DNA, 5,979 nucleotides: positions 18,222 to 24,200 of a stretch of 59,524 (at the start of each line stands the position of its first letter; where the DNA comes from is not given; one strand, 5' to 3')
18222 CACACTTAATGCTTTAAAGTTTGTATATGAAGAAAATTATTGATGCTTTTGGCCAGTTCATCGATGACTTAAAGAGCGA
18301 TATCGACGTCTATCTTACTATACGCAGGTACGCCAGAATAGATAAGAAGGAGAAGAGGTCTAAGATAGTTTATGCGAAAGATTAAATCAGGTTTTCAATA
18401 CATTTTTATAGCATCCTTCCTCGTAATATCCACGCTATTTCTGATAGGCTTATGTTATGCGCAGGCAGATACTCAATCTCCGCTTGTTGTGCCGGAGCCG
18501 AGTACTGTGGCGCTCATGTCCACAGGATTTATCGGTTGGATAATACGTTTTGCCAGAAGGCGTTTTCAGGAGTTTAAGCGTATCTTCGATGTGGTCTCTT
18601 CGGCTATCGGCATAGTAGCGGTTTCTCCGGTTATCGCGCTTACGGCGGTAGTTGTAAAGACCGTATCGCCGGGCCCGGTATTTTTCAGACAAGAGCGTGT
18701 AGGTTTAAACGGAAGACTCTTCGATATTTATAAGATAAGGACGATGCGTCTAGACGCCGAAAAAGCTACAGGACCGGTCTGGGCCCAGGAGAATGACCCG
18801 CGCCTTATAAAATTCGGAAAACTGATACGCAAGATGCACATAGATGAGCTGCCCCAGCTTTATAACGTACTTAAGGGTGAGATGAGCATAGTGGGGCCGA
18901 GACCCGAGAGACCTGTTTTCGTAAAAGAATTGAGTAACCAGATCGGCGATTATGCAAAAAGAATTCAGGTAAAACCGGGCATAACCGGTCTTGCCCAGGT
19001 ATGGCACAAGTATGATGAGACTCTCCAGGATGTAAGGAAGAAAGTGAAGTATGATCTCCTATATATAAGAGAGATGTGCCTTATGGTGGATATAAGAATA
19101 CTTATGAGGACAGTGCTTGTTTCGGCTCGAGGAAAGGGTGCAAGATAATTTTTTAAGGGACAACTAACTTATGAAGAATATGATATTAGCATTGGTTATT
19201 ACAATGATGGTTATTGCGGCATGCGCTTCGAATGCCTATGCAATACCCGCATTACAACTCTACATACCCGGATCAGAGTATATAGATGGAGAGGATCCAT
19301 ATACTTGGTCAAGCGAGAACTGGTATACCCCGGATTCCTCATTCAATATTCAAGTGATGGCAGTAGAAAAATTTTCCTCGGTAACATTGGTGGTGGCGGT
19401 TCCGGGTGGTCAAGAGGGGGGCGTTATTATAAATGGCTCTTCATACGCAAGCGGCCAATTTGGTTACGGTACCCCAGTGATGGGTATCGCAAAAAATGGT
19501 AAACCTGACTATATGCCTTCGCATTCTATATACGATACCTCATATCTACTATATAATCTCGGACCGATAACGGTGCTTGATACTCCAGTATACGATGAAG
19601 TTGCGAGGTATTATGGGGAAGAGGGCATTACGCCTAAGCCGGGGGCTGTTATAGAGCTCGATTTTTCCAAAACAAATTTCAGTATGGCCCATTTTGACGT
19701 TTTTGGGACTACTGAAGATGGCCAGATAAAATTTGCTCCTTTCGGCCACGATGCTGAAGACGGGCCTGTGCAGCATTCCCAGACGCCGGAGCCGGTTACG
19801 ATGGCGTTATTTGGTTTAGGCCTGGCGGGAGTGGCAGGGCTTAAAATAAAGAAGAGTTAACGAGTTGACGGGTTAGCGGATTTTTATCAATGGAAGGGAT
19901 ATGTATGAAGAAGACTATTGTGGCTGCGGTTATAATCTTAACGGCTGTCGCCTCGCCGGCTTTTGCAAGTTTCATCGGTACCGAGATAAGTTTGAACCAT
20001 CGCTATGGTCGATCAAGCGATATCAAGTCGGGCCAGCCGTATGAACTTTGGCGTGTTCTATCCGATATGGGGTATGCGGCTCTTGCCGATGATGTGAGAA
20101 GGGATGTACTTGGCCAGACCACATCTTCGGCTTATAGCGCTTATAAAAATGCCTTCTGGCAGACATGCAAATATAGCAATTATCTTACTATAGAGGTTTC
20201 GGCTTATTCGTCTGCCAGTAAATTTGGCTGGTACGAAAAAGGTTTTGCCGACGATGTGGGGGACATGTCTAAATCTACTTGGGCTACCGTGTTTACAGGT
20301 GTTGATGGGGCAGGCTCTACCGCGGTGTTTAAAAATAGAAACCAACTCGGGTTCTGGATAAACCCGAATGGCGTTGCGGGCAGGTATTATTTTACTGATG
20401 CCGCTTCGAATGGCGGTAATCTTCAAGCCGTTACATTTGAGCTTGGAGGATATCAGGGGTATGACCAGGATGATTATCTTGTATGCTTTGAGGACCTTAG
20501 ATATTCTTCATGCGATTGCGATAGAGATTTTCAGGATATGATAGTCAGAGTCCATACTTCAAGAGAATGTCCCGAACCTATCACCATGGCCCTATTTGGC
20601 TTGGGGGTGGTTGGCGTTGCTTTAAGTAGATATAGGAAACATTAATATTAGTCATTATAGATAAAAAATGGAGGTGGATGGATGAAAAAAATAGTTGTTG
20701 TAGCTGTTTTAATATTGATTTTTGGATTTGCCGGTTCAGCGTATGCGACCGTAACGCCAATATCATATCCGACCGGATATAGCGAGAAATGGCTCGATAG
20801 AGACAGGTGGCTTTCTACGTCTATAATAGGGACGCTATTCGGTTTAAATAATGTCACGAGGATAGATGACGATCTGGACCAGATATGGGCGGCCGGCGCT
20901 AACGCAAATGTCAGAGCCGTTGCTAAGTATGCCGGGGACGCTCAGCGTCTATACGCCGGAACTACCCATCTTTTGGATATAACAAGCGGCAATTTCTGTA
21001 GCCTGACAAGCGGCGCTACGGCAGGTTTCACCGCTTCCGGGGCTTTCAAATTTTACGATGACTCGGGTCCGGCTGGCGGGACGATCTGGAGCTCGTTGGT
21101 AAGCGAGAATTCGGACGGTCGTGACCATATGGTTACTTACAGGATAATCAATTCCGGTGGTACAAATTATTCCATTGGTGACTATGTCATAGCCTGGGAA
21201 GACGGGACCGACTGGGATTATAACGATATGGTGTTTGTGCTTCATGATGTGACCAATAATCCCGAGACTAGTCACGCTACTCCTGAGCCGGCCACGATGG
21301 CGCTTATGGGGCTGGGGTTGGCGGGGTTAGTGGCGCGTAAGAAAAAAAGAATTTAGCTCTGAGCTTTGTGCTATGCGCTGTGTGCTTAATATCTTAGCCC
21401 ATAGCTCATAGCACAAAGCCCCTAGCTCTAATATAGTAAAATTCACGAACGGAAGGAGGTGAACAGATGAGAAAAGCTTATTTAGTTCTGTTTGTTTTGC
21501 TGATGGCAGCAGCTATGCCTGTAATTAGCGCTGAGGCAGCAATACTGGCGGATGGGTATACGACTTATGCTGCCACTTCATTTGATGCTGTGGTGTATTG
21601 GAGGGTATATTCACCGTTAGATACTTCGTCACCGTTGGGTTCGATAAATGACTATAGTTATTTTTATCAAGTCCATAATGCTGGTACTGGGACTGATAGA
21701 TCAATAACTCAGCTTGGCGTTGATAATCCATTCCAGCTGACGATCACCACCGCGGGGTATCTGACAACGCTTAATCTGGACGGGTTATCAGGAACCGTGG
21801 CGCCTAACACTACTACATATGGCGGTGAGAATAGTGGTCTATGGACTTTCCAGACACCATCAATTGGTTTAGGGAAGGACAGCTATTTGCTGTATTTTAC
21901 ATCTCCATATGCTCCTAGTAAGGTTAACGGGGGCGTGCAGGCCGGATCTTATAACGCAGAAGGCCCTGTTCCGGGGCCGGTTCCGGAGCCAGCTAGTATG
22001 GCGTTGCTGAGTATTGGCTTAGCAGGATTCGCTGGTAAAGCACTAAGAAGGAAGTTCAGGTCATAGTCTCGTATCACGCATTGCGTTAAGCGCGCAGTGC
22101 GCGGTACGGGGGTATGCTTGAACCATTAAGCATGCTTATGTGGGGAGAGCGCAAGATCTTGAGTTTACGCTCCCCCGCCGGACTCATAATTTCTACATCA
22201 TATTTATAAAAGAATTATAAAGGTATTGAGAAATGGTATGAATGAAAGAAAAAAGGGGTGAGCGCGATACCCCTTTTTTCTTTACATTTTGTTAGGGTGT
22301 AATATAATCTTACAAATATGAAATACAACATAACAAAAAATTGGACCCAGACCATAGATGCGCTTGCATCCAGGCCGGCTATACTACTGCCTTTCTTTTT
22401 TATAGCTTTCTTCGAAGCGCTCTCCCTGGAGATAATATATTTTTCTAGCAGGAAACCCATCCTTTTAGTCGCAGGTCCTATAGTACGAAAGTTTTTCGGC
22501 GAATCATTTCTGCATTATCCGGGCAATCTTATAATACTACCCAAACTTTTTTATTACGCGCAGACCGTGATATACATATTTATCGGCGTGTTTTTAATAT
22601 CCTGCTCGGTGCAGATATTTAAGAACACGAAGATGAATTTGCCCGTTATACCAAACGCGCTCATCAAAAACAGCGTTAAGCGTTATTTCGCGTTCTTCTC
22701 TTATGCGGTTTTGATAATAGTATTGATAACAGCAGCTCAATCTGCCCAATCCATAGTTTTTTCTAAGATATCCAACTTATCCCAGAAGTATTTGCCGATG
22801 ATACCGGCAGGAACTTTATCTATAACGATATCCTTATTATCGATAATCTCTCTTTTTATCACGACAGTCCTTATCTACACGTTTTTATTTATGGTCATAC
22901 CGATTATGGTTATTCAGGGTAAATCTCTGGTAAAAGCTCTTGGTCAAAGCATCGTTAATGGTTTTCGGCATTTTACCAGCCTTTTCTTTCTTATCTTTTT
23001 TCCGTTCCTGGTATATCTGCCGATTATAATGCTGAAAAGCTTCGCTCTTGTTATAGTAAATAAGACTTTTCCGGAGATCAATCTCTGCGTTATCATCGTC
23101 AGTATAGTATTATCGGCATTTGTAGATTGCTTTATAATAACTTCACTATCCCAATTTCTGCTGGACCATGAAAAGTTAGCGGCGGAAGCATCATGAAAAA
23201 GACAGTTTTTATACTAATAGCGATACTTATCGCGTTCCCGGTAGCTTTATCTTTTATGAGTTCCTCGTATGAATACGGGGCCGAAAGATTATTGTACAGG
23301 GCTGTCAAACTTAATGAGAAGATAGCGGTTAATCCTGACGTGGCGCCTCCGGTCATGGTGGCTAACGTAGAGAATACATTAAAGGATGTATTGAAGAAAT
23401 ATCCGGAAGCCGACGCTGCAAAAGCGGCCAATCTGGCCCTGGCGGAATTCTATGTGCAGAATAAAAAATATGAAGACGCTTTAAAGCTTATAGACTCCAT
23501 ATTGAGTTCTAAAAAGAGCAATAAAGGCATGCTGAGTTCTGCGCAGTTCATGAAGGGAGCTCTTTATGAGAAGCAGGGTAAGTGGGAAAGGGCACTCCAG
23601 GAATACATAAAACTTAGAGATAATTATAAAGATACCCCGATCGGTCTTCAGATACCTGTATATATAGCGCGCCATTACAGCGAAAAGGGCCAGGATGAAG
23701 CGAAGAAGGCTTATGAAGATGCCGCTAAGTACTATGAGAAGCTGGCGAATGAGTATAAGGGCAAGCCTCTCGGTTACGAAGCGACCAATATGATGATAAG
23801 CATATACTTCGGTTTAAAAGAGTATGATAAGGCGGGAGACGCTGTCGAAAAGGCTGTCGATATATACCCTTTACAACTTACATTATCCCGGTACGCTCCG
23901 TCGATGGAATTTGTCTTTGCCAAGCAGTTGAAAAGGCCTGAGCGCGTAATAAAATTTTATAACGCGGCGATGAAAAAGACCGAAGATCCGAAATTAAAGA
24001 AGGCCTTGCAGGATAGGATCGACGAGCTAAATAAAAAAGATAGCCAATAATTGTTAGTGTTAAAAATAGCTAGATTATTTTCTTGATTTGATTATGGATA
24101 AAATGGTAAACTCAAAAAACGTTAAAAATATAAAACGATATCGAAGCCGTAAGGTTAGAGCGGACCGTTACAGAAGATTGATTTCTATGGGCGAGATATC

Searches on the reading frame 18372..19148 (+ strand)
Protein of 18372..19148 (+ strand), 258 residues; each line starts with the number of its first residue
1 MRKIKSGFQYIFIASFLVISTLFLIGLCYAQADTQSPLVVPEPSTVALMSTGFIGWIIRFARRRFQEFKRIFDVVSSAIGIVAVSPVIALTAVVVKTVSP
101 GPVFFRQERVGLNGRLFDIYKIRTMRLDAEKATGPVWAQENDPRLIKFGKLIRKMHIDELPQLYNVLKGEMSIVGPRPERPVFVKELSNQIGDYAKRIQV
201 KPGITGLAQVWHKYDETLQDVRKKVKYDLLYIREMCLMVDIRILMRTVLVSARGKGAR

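Call 14: search_protein_families(library=pfam, proteins=[window:18372-19148:+], max_evalue=0.0001)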
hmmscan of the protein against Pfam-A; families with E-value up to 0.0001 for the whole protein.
window:18372-19148:+ (258 aa): 2 families
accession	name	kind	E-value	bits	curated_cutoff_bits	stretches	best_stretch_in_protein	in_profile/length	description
PF02397.22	Bac_transf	-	4.6e-65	218.9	27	1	69-250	1-176/179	Bacterial sugar transferase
PF07589.16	PEP-CTERM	-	2.9e-05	24.4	20.7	1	40-63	2-24/24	PEP-CTERM motif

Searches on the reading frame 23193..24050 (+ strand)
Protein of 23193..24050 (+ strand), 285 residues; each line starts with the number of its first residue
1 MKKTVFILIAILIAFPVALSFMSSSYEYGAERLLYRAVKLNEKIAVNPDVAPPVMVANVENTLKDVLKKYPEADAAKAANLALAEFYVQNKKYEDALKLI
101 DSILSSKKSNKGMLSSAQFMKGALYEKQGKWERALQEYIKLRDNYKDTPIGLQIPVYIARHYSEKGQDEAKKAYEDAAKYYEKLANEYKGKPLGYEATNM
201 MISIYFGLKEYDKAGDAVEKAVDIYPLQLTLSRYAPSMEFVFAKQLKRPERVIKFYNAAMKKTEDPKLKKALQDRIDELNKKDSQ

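Call 88: search_protein_families(library=pfam, proteins=[window:23193-24050:+], max_evalue=0.01)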
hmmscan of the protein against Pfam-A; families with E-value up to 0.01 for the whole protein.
window:23193-24050:+ (285 aa): 15 families
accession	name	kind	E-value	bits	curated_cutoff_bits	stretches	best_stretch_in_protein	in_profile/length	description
PF13432.12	TPR_16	-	1.2e-11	45.3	32.7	1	174-226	13-62/65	Tetratricopeptide repeat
PF13428.12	TPR_14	-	1.2e-09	38.3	23.5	0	78-105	2-29/44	Tetratricopeptide repeat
PF14559.12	TPR_19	-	6.1e-09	36.5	25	1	61-106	12-54/68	Tetratricopeptide repeat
PF07719.23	TPR_2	-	2.7e-08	33.8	27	0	117-139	3-25/34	Tetratricopeptide repeat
PF13424.12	TPR_12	-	5e-08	33.5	30.1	1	76-146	3-76/77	Tetratricopeptide repeat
PF13174.12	TPR_6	-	1.7e-07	31.9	26.3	1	117-147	2-32/33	Tetratricopeptide repeat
PF25063.1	ARM_TT21_C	-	5.1e-06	26.9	35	1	61-139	76-153/209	Tetratricopeptide repeat protein 21 C-terminal ARM domain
PF09976.15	TPR_21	-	5.3e-06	26.8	25.5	1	57-140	93-171/193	Tetratricopeptide repeat-like domain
PF13176.12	TPR_7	-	2.2e-05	24.6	27.9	0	122-138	6-22/36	Tetratricopeptide repeat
PF00515.34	TPR_1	-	4.4e-05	23.5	27.8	0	117-138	3-24/34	Tetratricopeptide repeat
PF25068.1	ARM_TT21_4th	-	0.00016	22.4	30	0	77-142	32-100/153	Tetratricopeptide repeat protein 21 forth ARM domain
PF12895.13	ANAPC3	-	0.00031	21.4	27.2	1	80-138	26-79/82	Anaphase-promoting complex, cyclosome, subunit 3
PF13525.12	YfiO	-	0.002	18.3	25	0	61-122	26-86/203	Outer membrane lipoprotein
PF10300.15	Iml2-TPR_39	-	0.0074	15.5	22.2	0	57-184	247-370/467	Iml2/Tetratricopeptide repeat protein 39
PF21545.3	T7SS_EccA1_N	-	0.0087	15.8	27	0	70-137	93-154/272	T7SS, ESX-1 secretion system protein EccA1, N-terminal domain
